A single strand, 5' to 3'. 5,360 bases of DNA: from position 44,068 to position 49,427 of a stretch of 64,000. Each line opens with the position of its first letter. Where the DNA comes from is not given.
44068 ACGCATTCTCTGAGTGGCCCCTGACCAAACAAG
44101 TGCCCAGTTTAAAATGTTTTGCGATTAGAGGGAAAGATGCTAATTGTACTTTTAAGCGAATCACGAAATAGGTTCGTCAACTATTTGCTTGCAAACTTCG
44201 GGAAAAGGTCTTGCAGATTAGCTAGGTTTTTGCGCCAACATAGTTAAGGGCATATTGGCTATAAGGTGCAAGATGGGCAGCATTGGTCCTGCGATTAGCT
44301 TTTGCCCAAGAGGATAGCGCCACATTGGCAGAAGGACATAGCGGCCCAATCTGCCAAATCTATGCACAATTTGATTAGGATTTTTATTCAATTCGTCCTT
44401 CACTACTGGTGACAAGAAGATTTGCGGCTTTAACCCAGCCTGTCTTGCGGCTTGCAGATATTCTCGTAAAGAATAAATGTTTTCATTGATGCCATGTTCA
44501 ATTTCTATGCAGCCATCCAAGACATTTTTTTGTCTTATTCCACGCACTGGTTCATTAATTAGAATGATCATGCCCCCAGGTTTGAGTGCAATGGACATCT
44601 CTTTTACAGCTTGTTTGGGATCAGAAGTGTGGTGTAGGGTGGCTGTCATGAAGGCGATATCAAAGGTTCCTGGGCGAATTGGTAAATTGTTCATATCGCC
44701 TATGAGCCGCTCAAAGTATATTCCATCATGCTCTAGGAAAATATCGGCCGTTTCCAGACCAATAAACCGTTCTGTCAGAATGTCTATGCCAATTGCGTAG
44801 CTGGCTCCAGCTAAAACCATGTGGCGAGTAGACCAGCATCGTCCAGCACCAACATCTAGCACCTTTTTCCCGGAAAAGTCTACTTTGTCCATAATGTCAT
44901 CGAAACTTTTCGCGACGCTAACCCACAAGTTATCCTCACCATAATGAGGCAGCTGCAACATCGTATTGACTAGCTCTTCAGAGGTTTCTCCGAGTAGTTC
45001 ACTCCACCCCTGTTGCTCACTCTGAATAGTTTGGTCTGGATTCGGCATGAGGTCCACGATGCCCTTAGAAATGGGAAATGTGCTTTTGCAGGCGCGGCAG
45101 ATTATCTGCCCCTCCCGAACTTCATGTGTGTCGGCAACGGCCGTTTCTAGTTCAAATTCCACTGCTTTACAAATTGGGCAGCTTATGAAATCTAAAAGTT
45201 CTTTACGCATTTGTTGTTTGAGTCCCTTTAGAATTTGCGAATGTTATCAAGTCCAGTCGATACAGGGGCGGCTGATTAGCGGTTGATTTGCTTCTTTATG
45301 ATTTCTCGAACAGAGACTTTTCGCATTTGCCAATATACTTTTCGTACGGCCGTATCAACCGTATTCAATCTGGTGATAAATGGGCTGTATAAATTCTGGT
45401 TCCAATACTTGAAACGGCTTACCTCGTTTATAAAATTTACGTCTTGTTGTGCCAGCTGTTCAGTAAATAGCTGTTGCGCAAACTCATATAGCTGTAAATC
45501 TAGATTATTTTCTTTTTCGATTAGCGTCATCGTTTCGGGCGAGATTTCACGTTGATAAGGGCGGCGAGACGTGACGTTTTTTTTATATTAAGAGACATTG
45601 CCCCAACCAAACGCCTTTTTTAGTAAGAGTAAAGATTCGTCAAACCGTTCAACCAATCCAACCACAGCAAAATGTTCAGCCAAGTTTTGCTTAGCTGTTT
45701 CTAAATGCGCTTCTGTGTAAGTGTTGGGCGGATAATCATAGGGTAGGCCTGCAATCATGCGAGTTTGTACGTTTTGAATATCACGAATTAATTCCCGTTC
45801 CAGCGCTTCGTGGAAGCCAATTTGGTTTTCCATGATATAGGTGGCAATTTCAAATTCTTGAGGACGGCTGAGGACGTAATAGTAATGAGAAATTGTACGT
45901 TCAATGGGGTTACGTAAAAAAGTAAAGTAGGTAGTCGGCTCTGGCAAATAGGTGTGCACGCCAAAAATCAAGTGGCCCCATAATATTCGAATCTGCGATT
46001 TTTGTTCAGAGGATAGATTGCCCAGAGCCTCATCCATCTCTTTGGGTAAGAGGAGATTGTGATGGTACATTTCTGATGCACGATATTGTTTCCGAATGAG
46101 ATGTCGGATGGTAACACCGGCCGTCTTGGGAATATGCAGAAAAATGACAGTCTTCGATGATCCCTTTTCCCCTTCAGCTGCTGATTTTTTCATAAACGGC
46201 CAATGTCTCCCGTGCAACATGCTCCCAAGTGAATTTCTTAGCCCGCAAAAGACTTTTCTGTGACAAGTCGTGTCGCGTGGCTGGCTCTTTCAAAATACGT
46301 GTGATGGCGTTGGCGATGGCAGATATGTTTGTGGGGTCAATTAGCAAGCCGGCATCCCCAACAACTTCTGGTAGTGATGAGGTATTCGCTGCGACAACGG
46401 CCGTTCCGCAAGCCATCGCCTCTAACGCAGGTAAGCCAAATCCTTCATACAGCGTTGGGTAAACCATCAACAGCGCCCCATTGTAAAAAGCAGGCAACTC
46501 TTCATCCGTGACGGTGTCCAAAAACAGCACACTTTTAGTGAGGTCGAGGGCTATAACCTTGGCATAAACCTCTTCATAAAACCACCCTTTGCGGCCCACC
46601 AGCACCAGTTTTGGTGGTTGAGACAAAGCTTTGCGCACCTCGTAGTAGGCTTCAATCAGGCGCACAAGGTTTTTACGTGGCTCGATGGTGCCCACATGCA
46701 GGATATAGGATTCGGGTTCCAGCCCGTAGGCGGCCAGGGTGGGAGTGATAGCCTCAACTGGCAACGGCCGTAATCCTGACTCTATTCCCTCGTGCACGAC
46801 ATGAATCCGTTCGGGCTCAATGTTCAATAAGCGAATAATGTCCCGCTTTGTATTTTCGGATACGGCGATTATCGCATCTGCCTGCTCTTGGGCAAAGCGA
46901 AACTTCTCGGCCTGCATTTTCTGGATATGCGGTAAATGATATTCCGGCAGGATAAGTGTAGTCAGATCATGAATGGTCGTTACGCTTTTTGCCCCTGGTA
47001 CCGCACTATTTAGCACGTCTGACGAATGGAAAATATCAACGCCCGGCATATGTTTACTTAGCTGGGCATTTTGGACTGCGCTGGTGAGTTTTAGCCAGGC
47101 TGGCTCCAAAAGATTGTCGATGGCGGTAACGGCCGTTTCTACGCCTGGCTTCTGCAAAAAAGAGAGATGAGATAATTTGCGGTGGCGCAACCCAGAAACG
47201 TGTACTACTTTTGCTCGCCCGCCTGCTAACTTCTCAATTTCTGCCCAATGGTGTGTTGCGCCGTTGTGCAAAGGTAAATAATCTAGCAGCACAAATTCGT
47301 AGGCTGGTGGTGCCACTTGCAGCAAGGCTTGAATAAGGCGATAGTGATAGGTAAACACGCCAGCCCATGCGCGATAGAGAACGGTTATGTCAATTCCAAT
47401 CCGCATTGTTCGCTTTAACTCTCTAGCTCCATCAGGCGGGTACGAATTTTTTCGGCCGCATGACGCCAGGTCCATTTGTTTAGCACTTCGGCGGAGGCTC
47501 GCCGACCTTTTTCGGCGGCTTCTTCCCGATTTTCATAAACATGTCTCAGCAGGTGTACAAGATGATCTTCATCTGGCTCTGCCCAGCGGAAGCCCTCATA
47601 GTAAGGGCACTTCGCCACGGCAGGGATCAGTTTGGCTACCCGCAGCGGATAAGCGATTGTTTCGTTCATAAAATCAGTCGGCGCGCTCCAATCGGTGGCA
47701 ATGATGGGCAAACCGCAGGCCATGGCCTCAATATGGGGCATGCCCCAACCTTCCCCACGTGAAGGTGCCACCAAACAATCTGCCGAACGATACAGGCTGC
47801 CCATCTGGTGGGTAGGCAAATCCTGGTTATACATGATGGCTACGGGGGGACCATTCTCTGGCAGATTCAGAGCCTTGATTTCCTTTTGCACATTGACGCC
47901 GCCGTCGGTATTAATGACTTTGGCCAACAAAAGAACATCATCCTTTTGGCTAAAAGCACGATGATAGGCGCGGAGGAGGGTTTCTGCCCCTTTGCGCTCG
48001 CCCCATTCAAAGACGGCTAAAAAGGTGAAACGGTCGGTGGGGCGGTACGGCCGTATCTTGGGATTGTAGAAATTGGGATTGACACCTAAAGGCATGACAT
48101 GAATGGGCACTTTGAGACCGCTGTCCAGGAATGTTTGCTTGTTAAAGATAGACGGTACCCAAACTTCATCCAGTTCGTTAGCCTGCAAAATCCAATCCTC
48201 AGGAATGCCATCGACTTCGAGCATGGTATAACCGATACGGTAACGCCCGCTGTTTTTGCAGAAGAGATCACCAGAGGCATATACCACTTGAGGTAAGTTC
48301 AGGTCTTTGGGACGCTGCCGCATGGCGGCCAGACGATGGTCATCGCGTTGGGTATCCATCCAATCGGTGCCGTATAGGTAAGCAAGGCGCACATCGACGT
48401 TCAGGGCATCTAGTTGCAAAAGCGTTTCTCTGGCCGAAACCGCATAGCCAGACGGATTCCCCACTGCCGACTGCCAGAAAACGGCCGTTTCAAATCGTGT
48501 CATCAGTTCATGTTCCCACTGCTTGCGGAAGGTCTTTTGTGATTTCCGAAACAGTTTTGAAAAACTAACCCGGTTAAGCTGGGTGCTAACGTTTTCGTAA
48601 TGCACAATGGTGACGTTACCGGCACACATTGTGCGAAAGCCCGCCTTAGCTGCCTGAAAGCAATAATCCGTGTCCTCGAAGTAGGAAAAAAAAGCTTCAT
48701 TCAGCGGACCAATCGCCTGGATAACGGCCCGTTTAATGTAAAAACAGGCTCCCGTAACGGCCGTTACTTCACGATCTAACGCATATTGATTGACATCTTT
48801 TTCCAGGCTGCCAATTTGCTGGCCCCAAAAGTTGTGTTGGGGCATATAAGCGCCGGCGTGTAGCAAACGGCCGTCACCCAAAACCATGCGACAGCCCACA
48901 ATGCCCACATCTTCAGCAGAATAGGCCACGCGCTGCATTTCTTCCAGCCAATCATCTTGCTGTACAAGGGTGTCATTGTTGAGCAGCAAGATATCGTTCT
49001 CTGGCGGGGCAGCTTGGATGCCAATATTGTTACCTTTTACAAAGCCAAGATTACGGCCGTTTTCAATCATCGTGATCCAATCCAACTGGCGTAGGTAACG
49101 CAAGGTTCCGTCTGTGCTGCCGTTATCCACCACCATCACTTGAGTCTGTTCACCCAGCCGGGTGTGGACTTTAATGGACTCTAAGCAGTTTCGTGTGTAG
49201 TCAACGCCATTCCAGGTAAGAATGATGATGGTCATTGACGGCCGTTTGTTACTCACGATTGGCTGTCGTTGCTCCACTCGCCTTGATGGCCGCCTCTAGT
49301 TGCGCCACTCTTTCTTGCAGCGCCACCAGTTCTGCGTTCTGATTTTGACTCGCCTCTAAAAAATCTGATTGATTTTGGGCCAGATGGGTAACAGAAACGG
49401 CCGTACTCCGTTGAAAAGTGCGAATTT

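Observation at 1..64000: Hyper-abundant octamer palindrome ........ (mostly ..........): a HIP1-like highly iterated palindrome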

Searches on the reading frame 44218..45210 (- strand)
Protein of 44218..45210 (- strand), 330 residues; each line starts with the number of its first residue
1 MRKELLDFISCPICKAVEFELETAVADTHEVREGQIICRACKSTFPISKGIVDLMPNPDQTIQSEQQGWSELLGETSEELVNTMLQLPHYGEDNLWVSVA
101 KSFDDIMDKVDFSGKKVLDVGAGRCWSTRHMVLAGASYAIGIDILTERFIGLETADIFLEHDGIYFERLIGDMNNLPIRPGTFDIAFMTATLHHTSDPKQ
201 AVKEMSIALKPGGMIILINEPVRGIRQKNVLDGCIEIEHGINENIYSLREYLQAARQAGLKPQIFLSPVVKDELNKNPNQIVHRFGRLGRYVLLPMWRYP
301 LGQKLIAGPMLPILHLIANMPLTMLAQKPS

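Call 15: search_protein_families(library=pfam, proteins=[window:44218-45210:-])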
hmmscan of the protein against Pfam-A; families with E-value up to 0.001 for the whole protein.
window:44218-45210:- (330 aa): 8 families
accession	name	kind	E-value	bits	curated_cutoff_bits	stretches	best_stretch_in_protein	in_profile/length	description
PF08241.18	Methyltransf_11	-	1.3e-14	55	21.2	1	118-217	1-95/95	Methyltransferase domain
PF13649.12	Methyltransf_25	-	1.1e-11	45.7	27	1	117-213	1-97/97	Methyltransferase domain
PF03966.22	Trm112p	-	8.1e-10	38.9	22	1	3-50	2-40/40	Trm112p-like protein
PF13489.12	Methyltransf_23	-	1.4e-09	38.3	27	1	111-261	20-160/164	Methyltransferase domain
PF13847.12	Methyltransf_31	-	1.2e-08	35.2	27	1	113-222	3-113/145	Methyltransferase domain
PF08003.17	Methyltransf_9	-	2.8e-08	33.6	23.8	1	103-224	104-224/315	Protein of unknown function (DUF1698)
PF08242.18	Methyltransf_12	-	3.4e-07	31.3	30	1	118-215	1-98/98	Methyltransferase domain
PF01209.24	Ubie_methyltran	-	3.2e-05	23.8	20.1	1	111-218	45-152/233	ubiE/COQ5 methyltransferase family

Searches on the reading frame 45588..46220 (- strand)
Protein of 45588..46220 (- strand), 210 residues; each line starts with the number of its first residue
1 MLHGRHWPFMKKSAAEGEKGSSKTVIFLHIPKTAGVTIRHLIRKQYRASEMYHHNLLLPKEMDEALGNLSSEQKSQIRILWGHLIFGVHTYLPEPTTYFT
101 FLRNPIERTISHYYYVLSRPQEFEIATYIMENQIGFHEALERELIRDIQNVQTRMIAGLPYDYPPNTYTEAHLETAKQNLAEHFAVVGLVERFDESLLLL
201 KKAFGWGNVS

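Call 15: search_protein_families(library=pfam, proteins=[window:45588-46220:-])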
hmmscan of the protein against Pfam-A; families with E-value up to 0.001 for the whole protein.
window:45588-46220:- (210 aa): 2 families
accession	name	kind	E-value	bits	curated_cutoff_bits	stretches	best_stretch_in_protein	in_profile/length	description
PF06990.17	Gal-3-0_sulfotr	-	1.9e-10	40.7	27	1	19-206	63-261/402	Galactose-3-O-sulfotransferase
PF03567.20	Sulfotransfer_2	-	3.6e-06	27.7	22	1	24-194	10-183/252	Sulfotransferase family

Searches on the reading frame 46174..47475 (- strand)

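Call 15: search_protein_families(library=pfam, proteins=[window:46174-47475:-])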
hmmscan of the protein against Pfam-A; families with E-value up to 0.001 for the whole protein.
window:46174-47475:- (433 aa): 6 families
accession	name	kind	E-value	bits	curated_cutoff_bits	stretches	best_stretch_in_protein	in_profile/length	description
PF00534.26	Glycos_transf_1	-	6.5e-36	123.9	26.4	1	254-407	14-168/172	Glycosyl transferases group 1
PF13692.12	Glyco_trans_1_4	-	1.1e-28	100.7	27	1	257-396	3-141/142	Glycosyl transferases group 1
PF13439.12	Glyco_transf_4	-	1.2e-12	48.7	28.5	1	140-232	69-167/170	Glycosyltransferase Family 4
PF20706.3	GT4-conflict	-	2.8e-09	36.9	26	1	197-423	145-384/385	Family 4 Glycosyltransferase in conflict systems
PF13524.12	Glyco_trans_1_2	-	7.5e-07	29.6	25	1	289-425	16-143/144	Glycosyl transferase-like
PF13579.12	Glyco_trans_4_4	-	3.3e-05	24.7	29.7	1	126-228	55-156/158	Glycosyl transferase 4-like domain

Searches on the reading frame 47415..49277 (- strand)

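Call 7: search_protein_families(library=pfam, proteins=[window:47415-49277:-])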
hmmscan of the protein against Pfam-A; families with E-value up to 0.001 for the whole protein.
window:47415-49277:- (620 aa): 8 families
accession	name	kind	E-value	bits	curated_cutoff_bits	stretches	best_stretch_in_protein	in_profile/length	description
PF13641.12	Glyco_tranf_2_3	-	3.3e-17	63.7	27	1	13-231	1-216/230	Glycosyltransferase like family 2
PF00535.33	Glycos_transf_2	-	2.9e-16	60.3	23.3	1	16-189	1-167/168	Glycosyl transferase family 2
PF00534.26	Glycos_transf_1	-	1.6e-15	57.5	26.4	1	413-538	12-132/172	Glycosyl transferases group 1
PF13692.12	Glyco_trans_1_4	-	2.2e-14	54.4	27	1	416-537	3-115/142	Glycosyl transferases group 1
PF20706.3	GT4-conflict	-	1.8e-11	44.1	26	1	391-610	173-384/385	Family 4 Glycosyltransferase in conflict systems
PF13524.12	Glyco_trans_1_2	-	1.7e-10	41.5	25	1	480-611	28-142/144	Glycosyl transferase-like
PF13632.12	Glyco_trans_2_3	-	1.8e-05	25.1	27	1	96-255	2-137/198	Glycosyl transferase family group 2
PF13712.12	Glyco_tranf_2_5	-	0.00026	21.2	27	1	98-246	59-202/210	Glycosyltransferase like family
